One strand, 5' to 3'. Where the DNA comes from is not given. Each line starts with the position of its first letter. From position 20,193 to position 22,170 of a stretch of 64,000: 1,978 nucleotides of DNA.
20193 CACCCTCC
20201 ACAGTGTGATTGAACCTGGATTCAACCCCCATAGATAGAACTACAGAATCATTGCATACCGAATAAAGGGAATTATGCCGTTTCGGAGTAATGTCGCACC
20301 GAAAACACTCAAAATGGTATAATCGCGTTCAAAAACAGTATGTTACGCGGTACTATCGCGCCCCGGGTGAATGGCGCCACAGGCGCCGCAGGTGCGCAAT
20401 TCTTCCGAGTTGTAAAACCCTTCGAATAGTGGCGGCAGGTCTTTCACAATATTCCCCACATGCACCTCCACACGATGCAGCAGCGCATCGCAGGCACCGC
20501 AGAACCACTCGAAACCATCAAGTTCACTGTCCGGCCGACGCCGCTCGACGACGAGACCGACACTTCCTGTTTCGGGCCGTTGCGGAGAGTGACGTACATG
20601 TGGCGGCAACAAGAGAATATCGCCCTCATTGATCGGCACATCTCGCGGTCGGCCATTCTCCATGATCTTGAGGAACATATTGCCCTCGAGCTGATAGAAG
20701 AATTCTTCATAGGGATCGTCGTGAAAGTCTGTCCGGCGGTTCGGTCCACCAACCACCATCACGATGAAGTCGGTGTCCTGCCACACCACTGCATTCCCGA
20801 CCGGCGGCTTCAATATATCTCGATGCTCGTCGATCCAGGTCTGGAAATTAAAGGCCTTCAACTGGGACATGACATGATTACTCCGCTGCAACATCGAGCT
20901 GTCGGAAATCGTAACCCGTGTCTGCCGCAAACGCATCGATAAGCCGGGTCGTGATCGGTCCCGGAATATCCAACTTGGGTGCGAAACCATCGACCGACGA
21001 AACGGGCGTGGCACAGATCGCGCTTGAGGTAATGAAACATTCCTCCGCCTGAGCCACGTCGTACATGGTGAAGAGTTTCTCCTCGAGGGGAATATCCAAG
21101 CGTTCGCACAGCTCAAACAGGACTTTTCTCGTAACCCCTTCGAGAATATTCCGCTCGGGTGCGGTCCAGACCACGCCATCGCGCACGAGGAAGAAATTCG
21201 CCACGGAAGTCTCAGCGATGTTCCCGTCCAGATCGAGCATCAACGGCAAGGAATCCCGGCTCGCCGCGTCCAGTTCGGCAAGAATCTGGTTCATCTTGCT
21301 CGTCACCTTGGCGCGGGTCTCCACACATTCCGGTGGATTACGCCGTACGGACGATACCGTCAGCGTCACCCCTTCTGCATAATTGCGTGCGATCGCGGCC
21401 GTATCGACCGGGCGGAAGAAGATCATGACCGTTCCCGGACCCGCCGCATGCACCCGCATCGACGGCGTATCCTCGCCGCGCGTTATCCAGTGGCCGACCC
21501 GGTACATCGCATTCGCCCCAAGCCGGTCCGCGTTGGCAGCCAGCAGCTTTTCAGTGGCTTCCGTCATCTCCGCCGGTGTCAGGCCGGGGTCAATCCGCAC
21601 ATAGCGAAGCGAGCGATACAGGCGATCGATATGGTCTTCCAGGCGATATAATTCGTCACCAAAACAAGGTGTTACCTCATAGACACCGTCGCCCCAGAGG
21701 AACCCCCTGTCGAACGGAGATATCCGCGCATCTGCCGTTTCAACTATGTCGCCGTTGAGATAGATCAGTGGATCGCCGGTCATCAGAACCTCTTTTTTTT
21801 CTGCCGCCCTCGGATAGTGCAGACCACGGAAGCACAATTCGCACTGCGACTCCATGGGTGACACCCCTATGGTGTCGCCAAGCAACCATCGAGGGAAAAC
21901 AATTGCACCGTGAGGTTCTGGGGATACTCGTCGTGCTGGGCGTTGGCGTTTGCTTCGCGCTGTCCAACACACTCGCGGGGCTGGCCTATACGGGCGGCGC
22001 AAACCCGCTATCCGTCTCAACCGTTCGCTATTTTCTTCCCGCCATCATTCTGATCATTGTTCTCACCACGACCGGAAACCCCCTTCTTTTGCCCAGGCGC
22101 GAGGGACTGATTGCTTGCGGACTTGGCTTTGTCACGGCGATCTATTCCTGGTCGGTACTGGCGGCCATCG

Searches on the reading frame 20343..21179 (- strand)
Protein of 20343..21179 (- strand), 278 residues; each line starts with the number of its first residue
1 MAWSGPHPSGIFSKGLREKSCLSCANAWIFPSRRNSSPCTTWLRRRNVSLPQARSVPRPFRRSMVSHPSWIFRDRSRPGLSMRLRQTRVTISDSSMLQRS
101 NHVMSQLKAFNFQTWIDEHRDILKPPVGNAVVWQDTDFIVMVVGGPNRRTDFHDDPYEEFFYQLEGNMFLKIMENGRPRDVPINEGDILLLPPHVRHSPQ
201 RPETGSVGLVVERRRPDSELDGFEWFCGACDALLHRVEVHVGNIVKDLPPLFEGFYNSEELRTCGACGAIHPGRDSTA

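Call 46: search_protein_families(library=pfam, proteins=[window:20343-21179:-], max_evalue=0.0001)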
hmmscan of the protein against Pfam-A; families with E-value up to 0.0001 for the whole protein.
window:20343-21179:- (278 aa): 2 families
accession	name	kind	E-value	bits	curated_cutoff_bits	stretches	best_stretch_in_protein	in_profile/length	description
PF06052.18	3-HAO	-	1.2e-52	178.1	25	1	104-256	1-151/151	3-hydroxyanthranilic acid dioxygenase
PF07883.17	Cupin_2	-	2.4e-06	27.6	27.2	1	146-204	7-61/70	Cupin domain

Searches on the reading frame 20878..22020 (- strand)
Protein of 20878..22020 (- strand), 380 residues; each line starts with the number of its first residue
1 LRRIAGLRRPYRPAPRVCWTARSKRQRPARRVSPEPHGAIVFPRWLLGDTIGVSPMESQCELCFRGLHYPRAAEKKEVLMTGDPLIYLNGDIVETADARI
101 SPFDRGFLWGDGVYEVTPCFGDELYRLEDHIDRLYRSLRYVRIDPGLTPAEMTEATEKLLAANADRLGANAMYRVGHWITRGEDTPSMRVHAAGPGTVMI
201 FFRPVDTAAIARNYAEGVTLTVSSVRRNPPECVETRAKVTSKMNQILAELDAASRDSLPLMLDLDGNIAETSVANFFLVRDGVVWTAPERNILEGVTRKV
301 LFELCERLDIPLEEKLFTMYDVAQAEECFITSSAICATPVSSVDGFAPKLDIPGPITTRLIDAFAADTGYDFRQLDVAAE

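Call 46: search_protein_families(library=pfam, proteins=[window:20878-22020:-], max_evalue=0.0001)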
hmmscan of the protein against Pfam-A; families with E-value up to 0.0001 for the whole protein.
window:20878-22020:- (380 aa): 1 family
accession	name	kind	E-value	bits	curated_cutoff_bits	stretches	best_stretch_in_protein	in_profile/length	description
PF01063.24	Aminotran_4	-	9.6e-43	147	28.5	1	112-343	1-223/223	Amino-transferase class IV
